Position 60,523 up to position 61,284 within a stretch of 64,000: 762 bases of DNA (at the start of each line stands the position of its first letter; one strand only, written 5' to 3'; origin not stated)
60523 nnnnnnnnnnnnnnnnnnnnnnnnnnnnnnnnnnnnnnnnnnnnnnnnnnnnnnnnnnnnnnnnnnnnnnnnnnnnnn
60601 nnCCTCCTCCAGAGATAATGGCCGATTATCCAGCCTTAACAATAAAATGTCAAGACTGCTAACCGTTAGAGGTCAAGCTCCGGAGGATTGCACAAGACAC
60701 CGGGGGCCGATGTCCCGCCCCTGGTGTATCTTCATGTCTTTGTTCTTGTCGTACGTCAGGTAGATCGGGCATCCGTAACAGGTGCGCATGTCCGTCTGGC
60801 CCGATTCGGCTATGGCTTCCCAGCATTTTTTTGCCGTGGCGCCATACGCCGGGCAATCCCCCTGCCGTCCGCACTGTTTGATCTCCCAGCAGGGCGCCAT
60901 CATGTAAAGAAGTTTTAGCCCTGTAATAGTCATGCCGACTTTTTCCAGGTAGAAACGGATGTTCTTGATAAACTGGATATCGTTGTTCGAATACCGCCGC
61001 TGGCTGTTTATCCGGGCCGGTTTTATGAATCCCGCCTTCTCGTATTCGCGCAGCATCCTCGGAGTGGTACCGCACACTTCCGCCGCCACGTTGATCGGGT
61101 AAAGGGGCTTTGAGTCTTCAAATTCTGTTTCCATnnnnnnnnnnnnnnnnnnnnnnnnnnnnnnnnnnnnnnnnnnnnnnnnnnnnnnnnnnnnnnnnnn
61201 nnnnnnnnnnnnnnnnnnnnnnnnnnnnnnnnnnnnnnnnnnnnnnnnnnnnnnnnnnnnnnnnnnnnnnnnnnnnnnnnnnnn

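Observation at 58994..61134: Putative sulfide/persulfide-responsive operon: MerR-family regulator with a 6-Cys C-terminal extension, a DsrE-like protein and an SQR-like flavoprotein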

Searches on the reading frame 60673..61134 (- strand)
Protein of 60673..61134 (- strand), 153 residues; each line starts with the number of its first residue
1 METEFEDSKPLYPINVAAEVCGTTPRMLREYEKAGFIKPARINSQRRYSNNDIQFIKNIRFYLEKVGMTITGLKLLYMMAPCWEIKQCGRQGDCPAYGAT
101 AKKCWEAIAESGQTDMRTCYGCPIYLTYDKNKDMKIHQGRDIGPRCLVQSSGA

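Call 3: search_protein_families(library=pfam, proteins=[window:60673-61134:-], max_evalue=0.1)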
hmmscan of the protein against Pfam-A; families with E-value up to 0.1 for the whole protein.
window:60673-61134:- (153 aa): 3 families
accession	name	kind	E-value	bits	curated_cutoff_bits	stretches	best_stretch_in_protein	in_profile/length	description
PF13411.12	MerR_1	-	9.7e-11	42.1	21.6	1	12-74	1-63/69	MerR HTH family regulatory protein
PF00376.29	MerR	-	2.9e-08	33.8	28.2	1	14-48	2-37/38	MerR family regulatory protein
PF12728.13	HTH_17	-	0.013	16.2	27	1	16-53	6-43/51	Helix-turn-helix domain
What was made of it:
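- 60673..61134 (-): Regulator, 153 aa. It has a MerR-superfamily winged HTH (about residues 10-77, 60904-61107) and a Cys-rich 'CW' module (residues 78-153, 60676-60903). PF13411 (call 3).
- On MerR superfamily: 42.1 and 33.8 bits, both above the cutoffs (call 3).
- It belongs to the MerR superfamily (call 3).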

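Call 4: search_protein_families(library=ncbifam, proteins=[window:60673-61134:-], max_evalue=0.1)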
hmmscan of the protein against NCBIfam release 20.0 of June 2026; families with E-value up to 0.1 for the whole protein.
window:60673-61134:- (153 aa): 13 families
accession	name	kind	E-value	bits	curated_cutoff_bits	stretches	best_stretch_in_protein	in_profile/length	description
NF047375.1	HeatShock_HspR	equivalog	7.7e-13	48.3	105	1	9-77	1-70/92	heat shock protein transcriptional repressor HspR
NF047377.1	heat_HspR_dupli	exception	5e-11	42.5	300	1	9-74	3-69/214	heat shock protein transcriptional repressor HspR, fused homodimer type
TIGR02043.1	ZntR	equivalog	0.0003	20.9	167.95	1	12-75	2-66/131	Zn(2+)-responsive transcriptional regulator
NF053740.1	TransRegTnrAGPos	equivalog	0.00035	20.7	140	1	11-60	12-62/108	hypothetical protein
NF007069.0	PRK09514.1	equivalog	0.0011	19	143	1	12-76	2-67/141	Zn(2+)-responsive transcriptional regulator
TIGR02044.1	CueR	equivalog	0.0018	18.4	147.4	1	15-72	4-62/127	Cu(I)-responsive transcriptional regulator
NF041849.1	trans_regNmlR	equivalog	0.0026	17.8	175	1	14-73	3-63/117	stress response transcriptional regulator NmlR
NF052513.1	TransRegCarH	equivalog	0.0031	16.8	400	1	11-65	6-62/274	HTH-type transcriptional repressor CarH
NF045718.1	two_CW_domain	domain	0.0043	17.4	35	0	81-121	2-47/80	two-CW domain-containing protein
NF050798.1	TF_FtsR_Actino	equivalog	0.017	15.3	150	1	28-58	22-53/223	transcriptional regulator FtsR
TIGR02051.1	MerR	equivalog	0.027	14.7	150.85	1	15-82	3-74/124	mercury resistance transcriptional regulator MerR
TIGR01950.1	SoxR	equivalog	0.035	13.9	116.9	1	18-72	8-62/142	redox-sensitive transcriptional activator SoxR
NF053782.1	ChlnTransRegdde3219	equivalog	0.056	12.9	450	1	9-74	4-70/278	choline utilization transcriptional activator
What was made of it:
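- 60673..61134 (-): Best NCBIfam hit is HspR at 48 bits, below the cutoff of 105 (call 4).
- On HspR (NF047375 equivalog): 48.3 bits against 105 (call 4).
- On two-CW domain (NF045718): 17.4 bits against 35 (call 4).
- On CstR / SqrR-BigR / FisR sulfide-responsive regulators: Only MerR-type models hit the regulator (calls 3, 4).
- Closest known: HspR. Same: HspR is the best-scoring NCBIfam model for the DNA-binding head (48 bits, call 4).
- Closest known: HspR. Different: The score is below the HspR cutoff of 105 (call 4).
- Closest known: SoxR. Different: Here there are six or seven Cys in a different pattern, 17-18 bp spacers and a weak SoxR score (13.9 bits, call 4).
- The DNA-binding head scores best against the HspR model (call 4).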

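Call 6: find_homologous_proteins(query=window:60673-61134:-)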
Query window:60673-61134:- (153 aa): 31 proteins with E <= 0.001 among 36 candidates.
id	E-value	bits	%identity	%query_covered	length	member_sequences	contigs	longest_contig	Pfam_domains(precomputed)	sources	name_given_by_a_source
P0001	8.5e-103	359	100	100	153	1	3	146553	PF00376.30,PF13411.13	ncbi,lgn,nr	ncbi:MAG: MerR family transcriptional regulator [Nitrospinae bacterium]|nr:MerR family transcription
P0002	7.8e-71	255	72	97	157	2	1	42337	PF00376.30,PF13411.13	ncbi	-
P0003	2.8e-70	253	74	99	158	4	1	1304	PF00376.30,PF13411.13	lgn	-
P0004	1.0e-69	251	70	99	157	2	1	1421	PF00376.30,PF13411.13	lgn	-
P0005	1.5e-69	251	72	97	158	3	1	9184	PF00376.30,PF13411.13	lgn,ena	-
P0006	3.7e-69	249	70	97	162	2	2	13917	PF00376.30,PF13411.13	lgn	-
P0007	1.6e-67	244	70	97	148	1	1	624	PF00376.30,PF13411.13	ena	-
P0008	2.4e-67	243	69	100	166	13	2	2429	PF00376.30,PF13411.13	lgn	-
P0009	2.6e-67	243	70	97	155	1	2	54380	PF00376.30,PF13411.13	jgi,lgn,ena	jgi:MerR family transcriptional regulator/heat shock protein HspR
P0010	1.1e-65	238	68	97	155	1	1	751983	PF00376.30,PF13411.13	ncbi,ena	-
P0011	8.8e-65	235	68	98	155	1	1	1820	PF00376.30,PF13411.13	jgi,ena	-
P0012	2.2e-64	234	67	99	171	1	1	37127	PF00376.30,PF13411.13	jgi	jgi:MerR family transcriptional regulator/heat shock protein HspR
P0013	3.3e-63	230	65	98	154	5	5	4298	PF00376.30,PF13411.13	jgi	jgi:hypothetical protein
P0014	1.6e-61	225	63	98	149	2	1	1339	PF12728.14,PF00376.30,PF13411.13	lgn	-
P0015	3.4e-61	223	71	88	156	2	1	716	PF00376.30,PF13411.13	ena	-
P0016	4.3e-61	223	65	100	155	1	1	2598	PF00376.30,PF13411.13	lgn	-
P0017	4.3e-60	220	64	97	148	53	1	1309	PF12728.14,PF00376.30,PF13411.13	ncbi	-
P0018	1.2e-59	218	62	95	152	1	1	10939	PF12728.14,PF00376.30,PF13411.13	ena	-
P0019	4.6e-59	217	69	91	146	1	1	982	PF00376.30,PF13411.13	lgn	-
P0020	4.8e-59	217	63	96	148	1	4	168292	PF00376.30,PF13411.13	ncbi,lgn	-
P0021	7.4e-57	209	62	96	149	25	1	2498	PF12728.14,PF00376.30,PF13411.13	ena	-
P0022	8.1e-56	206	63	93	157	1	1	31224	PF00376.30,PF13411.13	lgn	-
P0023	1.6e-55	205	60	97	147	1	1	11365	PF00376.30,PF13411.13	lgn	-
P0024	1.6e-54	202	65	88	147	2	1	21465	PF00376.30,PF13411.13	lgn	-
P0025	2.8e-51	191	68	80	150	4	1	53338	PF00376.30,PF13411.13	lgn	-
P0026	1.8e-50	189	56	96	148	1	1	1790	PF00376.30,PF13411.13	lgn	-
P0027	1.4e-49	186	52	99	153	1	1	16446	PF12728.14,PF00376.30,PF13411.13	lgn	-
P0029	2.5e-43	165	56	96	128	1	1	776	PF12728.14,PF00376.30,PF13411.13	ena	-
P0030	9.7e-40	154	59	77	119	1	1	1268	PF00376.30,PF13411.13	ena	-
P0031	8.1e-37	144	76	56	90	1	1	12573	PF00376.30,PF13411.13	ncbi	ncbi:MAG: MerR family transcriptional regulator, partial [Nitrospinota bacterium]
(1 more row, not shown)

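Call 7: find_encoding_contigs(protein=window:60673-61134:-, flank=8000, max_places=6)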
Protein window:60673-61134:- (153 aa): 3 contigs read that carry it; 2 places shown.
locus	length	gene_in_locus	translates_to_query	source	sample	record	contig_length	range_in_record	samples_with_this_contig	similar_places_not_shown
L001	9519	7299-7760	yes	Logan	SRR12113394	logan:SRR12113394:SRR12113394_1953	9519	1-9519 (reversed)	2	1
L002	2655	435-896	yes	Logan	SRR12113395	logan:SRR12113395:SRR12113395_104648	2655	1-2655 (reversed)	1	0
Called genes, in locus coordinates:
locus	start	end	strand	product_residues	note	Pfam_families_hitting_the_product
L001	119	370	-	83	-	-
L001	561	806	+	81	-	-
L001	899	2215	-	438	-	PF00817:IMS, PF11798:IMS_HHH, PF21999:IMS_HHH_1 (weak), PF11799:IMS_C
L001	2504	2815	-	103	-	-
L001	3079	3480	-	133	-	PF06180:CbiK (weak), PF01903:CbiX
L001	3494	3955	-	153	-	PF04186:FxsA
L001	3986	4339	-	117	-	-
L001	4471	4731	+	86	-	PF09360:zf-CDGSH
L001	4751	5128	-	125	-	PF05168:HEPN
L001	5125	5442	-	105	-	PF01909:NTP_transf_2, PF18765:Polbeta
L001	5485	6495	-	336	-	PF00579:tRNA-synt_1b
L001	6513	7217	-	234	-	PF02163:Peptidase_M50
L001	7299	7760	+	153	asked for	PF00376:MerR, PF13411:MerR_1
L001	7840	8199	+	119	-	PF02635:DsrE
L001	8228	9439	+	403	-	PF07992:Pyr_redox_2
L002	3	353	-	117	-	?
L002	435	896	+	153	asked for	PF00376:MerR, PF13411:MerR_1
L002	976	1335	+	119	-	PF02635:DsrE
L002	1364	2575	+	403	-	PF07992:Pyr_redox_2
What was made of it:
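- Checked: The same three genes are called on independent assemblies (L001, L002; call 7).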

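Call 9: find_related_loci(query=A1, collection=genome_contigs, flank=6000)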
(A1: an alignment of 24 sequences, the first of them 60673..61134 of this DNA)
Query A1 (153 aa) in genome_contigs; peptide patterns used: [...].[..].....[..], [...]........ (x = any residue, [..] = any of these).
40 stretches matched a pattern; 19 encode a relative of the query (tblastn E <= 1e-3); 19 distinct loci.
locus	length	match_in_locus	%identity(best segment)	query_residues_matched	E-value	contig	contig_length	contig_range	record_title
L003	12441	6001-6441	72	1-148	4e-75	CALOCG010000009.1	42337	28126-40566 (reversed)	MAG: Nitrospinota bacterium isolate LOGT_bin.0048 genome assembly, contig: contig_92734, whole genome shotgun sequence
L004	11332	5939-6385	69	1-150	2e-71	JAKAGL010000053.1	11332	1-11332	MAG: bacterium isolate WY2.bin26 NODE_9119_length_11332_cov_1.172423, whole genome shotgun sequence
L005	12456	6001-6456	68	1-153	4e-71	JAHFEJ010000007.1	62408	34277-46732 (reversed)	MAG: Nitrospinales bacterium isolate nzgw266 NODE_120_length_62409_cov_3.885371, whole genome shotgun sequence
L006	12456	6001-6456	68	1-153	2e-70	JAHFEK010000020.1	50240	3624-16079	MAG: Nitrospinales bacterium isolate nzgw267 NODE_888_length_50241_cov_4.484497, whole genome shotgun sequence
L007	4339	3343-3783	68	1-148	3e-70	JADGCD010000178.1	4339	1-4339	MAG: Nitrospinota bacterium isolate nWMHbin6 nWMH_bin6_NODE_180_length_4339_cov_3.041550, whole genome shotgun sequence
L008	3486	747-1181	64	2-147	5e-65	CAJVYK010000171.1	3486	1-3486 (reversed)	TPA_asm: uncultured bacterium isolate DRR093005_bin.34_MetaBAT_v2.12.1_MAG genome assembly, contig: NODE_10869_length_34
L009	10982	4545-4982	65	1-147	2e-64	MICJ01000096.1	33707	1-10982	MAG: Syntrophobacterales bacterium GWC2_56_13 gwc2_scaffold_6610, whole genome shotgun sequence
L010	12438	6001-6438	63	1-147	5e-64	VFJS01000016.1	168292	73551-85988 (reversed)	MAG: Spirochaetia bacterium isolate Bin_56_1 c_000000694692, whole genome shotgun sequence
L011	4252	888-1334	62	1-150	9e-63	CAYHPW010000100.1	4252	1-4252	MAG TPA_asm: uncultured Bacteriovoracaceae bacterium isolate ERP119705_co14_164 genome assembly, contig: NODE_43206_leng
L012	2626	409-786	65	5-131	3e-54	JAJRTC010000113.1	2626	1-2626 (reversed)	MAG: Nitrospirae bacterium isolate Dive96_bin1.228 k141_2338180, whole genome shotgun sequence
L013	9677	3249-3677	56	4-147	4e-54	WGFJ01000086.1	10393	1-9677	MAG: Deltaproteobacteria bacterium isolate S146_80 k151_428428, whole genome shotgun sequence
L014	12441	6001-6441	68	1-148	1e-70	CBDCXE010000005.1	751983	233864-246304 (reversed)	MAG: Nitrospinota bacterium isolate 1a5c112f-530b-4853-b9c3-525a2f2da88a genome assembly, contig: contig_5, whole genome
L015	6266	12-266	76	1-85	2e-42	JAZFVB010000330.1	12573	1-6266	MAG: Nitrospinota bacterium isolate BS2bin.9 BS2bin.9_330, whole genome shotgun sequence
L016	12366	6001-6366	42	10-127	4e-25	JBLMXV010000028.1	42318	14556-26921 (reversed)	MAG: Chloroflexota bacterium isolate MAG246 PRJNA957066_bin28_renamed_27, whole genome shotgun sequence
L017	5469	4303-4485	67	1-61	3e-24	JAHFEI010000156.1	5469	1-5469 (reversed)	MAG: Nitrospinales bacterium isolate nzgw265 NODE_50957_length_5470_cov_2.124135, whole genome shotgun sequence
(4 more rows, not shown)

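Call 12: find_encoding_contigs(protein=P0002, flank=6000, max_places=2)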
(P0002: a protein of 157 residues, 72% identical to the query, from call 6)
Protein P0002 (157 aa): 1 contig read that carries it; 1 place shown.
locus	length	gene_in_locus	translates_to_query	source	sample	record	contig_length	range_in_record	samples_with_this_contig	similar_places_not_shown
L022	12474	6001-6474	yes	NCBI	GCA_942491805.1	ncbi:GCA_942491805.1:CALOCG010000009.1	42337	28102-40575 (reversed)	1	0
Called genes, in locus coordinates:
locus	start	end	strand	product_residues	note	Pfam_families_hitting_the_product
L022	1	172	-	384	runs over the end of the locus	PF01645:Glu_synthase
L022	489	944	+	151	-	-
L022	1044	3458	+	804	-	PF02574:S-methyl_trans, PF00809:Pterin_bind, PF02607:B12-binding_2, PF02310:B12-binding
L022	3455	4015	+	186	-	-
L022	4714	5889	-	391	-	PF20968:MASE8, PF00990:GGDEF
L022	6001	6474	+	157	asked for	PF13411:MerR_1, PF00376:MerR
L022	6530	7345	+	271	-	-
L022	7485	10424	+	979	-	PF01627:Hpt, PF02895:H-kinase_dim, PF02518:HATPase_c, PF01584:CheW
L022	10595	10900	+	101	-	PF00072:Response_reg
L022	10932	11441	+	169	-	PF01584:CheW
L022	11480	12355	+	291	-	PF03705:CheR_N, PF01739:CheR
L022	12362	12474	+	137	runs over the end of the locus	PF00072:Response_reg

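Call 13: find_encoding_contigs(protein=P0010, flank=6000, max_places=2)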
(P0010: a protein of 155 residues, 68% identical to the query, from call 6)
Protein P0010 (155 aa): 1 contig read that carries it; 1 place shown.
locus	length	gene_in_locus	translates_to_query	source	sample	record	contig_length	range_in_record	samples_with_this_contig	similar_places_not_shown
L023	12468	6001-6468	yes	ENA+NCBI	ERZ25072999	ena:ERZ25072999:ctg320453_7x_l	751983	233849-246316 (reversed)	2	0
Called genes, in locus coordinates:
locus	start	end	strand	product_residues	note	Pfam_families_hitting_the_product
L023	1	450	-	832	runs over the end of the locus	PF12156:ATPase-cat_bd, PF00403:HMA, PF00122:E1-E2_ATPase, PF00702:Hydrolase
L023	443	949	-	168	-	PF05751:FixH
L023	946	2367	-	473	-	PF12801:Fer4_5 (weak), PF13746:Fer4_18, PF12838:Fer4_7 (faint), PF13183:Fer4_8 (faint), PF13534:Fer4_17 (faint), PF11614:FixG_C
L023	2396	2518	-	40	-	-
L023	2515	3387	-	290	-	PF14715:FixP_N, PF00034:Cytochrom_C, PF13442:Cytochrome_CBB3, PF00034:Cytochrom_C, PF13442:Cytochrome_CBB3 (weak)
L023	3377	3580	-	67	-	-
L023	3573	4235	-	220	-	PF02433:FixO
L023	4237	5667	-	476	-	PF00115:COX1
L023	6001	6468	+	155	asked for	PF00376:MerR (weak), PF13411:MerR_1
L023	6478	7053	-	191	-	PF12802:MarR_2, PF13463:HTH_27, PF01047:MarR, PF13601:HTH_34 (weak)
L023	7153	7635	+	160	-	PF16694:Cytochrome_P460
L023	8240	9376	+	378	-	-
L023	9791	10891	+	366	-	PF00155:Aminotran_1_2, PF01053:Cys_Met_Meta_PP, PF01041:DegT_DnrJ_EryC1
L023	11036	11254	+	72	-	PF02416:TatA_B_E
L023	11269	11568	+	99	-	-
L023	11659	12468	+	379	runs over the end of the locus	PF00365:PFK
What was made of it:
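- Two family members sit in non-sulfur contexts: a chemotaxis cluster (L022) and cbb3 oxidase, MarR and cytochrome P460 (L023) (calls 12, 13). One member lies beside cbb3 oxidase (call 13). Some family members are not next to sulfur genes (calls 12, 13).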

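Call 14: find_encoding_contigs(protein=P0020, flank=6000, max_places=2)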
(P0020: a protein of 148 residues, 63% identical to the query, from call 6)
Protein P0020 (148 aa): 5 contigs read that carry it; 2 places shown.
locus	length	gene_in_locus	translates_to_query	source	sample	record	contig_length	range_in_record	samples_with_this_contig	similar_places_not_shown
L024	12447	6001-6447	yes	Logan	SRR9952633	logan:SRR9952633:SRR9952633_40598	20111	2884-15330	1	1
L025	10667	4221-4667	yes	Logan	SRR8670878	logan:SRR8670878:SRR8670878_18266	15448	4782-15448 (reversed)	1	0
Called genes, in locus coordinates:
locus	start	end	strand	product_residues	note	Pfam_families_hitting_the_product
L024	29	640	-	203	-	PF00440:TetR_N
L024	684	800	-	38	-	-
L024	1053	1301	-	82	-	-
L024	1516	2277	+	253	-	PF01553:Acyltransferase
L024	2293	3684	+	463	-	PF01523:PmbA_TldD_1st, PF19290:PmbA_TldD_2nd, PF19289:PmbA_TldD_3rd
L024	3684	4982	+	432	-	PF01523:PmbA_TldD_1st, PF19289:PmbA_TldD_3rd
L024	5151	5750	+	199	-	PF12654:DUF3786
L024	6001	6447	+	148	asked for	PF00376:MerR, PF13411:MerR_1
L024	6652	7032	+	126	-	PF00037:Fer4 (faint), PF14697:Fer4_21 (faint), PF12837:Fer4_6 (faint), PF13237:Fer4_10, PF12838:Fer4_7 (weak), PF13187:Fer4_9 (weak)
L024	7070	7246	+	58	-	-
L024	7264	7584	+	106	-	PF02635:DsrE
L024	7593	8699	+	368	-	PF00266:Aminotran_5, PF01041:DegT_DnrJ_EryC1 (weak)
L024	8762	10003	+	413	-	PF07992:Pyr_redox_2, PF21706:FCSD_central (weak)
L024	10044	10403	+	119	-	PF03783:CsgG (faint)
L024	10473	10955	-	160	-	PF05425:CopD (weak)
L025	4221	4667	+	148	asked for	PF00376:MerR, PF13411:MerR_1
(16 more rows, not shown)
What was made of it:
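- In a Spirochaetia contig the regulator precedes a ferredoxin, a DsrE, a cysteine desulfurase and an SQR/FCSD-like gene (call 14).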

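Call 15: find_encoding_contigs(protein=P0009, flank=6000, max_places=2)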
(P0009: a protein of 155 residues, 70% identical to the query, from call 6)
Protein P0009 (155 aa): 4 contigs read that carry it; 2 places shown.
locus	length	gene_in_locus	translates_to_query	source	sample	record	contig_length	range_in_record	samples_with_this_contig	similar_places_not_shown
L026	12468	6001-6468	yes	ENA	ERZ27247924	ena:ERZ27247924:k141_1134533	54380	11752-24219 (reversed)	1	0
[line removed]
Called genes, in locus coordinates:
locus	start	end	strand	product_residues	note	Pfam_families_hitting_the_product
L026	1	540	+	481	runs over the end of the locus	PF27537:HoxH, PF00374:NiFeSe_Hases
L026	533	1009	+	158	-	-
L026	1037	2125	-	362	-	PF00089:Trypsin, PF13365:Trypsin_2, PF13180:PDZ_2, PF17820:PDZ_6 (faint)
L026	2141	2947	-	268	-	PF01063:Aminotran_4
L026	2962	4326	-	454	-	PF04715:, PF00425:Chorismate_bind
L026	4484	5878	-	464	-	PF00206:Lyase_1, PF14698:ASL_C2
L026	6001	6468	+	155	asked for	PF00376:MerR (weak), PF13411:MerR_1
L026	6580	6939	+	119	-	PF02635:DsrE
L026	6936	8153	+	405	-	PF07992:Pyr_redox_2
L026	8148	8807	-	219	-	PF00072:Response_reg, PF00196:GerE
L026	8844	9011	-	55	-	PF00301:Rubredoxin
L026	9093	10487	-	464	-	PF00072:Response_reg, PF00158:Sigma54_activat, PF14532:Sigma54_activ_2, PF07724:AAA_2 (weak), PF00004:AAA (faint), PF07728:AAA_5, PF25601:AAA_lid_14, PF02954:HTH_8 (weak)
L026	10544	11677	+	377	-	PF00072:Response_reg, PF13487:HD_5, PF01966:HD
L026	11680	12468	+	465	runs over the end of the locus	PF01171:ATP_bind_3, PF11734:TilS_C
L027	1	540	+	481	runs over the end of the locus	PF27537:HoxH, PF00374:NiFeSe_Hases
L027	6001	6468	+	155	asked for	PF00376:MerR (weak), PF13411:MerR_1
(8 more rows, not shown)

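Call 22: find_related_loci(query=A1, collection=metagenome_contigs, flank=5000)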
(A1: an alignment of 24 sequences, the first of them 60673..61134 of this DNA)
Query A1 (153 aa) in metagenome_contigs; peptide patterns used: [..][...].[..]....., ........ (x = any residue, [..] = any of these).
137 stretches matched a pattern; 38 encode a relative of the query (tblastn E <= 1e-3); 37 distinct loci.
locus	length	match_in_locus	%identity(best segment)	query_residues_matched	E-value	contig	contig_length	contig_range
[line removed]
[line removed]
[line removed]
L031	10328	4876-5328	68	1-152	2e-69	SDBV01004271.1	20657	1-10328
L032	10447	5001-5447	65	1-150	5e-66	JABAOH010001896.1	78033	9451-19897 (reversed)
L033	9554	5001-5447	65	1-150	5e-66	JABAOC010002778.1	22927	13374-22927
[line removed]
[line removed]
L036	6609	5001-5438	66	1-147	3e-65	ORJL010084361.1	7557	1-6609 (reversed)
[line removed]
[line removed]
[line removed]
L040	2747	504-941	65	1-147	2e-64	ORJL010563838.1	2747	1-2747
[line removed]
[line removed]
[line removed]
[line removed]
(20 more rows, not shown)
